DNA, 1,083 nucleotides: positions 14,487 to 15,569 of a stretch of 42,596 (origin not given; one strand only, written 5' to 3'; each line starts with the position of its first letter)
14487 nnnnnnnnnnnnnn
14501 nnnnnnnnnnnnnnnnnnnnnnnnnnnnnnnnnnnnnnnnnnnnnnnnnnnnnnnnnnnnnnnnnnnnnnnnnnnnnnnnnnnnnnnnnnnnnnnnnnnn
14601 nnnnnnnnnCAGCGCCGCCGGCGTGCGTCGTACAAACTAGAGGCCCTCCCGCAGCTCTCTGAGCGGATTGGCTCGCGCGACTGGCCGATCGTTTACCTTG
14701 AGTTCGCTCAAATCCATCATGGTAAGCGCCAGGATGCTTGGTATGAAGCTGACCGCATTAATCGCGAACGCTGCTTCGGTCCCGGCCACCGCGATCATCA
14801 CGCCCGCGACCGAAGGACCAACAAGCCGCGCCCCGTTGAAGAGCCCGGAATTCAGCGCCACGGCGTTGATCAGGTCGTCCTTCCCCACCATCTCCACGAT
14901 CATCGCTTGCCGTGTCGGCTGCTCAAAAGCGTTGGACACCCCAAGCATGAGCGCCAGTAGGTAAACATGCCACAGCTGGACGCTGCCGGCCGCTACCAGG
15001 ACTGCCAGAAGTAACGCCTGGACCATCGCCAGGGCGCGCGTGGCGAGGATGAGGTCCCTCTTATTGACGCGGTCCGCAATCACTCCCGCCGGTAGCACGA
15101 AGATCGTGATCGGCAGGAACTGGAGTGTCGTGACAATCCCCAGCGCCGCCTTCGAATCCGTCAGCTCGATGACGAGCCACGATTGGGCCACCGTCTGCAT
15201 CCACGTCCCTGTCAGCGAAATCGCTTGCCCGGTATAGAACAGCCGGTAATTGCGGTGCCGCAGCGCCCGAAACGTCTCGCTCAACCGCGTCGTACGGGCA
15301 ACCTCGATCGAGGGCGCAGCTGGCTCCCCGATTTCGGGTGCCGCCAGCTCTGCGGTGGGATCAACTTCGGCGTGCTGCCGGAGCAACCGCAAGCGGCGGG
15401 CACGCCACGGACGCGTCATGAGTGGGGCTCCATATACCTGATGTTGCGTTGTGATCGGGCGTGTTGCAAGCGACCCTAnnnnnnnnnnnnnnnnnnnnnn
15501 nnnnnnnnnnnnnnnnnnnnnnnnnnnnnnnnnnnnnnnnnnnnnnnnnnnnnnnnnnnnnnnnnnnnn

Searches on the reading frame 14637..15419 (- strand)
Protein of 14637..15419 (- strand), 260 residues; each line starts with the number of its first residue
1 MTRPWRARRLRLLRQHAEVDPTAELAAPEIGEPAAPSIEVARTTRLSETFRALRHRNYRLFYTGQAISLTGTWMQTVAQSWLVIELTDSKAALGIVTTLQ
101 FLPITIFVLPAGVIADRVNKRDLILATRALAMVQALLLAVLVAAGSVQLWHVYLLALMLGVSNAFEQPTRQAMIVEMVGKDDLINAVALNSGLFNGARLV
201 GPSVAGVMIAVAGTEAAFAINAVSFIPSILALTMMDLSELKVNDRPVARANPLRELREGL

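Call 51: search_protein_families(library=pfam, proteins=[window:14637-15419:-], max_evalue=0.00001)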
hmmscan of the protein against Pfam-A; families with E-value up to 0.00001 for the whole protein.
window:14637-15419:- (260 aa): 2 families
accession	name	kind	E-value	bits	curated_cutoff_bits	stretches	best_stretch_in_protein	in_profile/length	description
PF05977.19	MFS_3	-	3.9e-43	148.1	27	1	49-236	3-190/524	Transmembrane secretion effector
PF07690.21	MFS_1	-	1.7e-22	80.3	33.4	1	63-244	3-182/347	Major Facilitator Superfamily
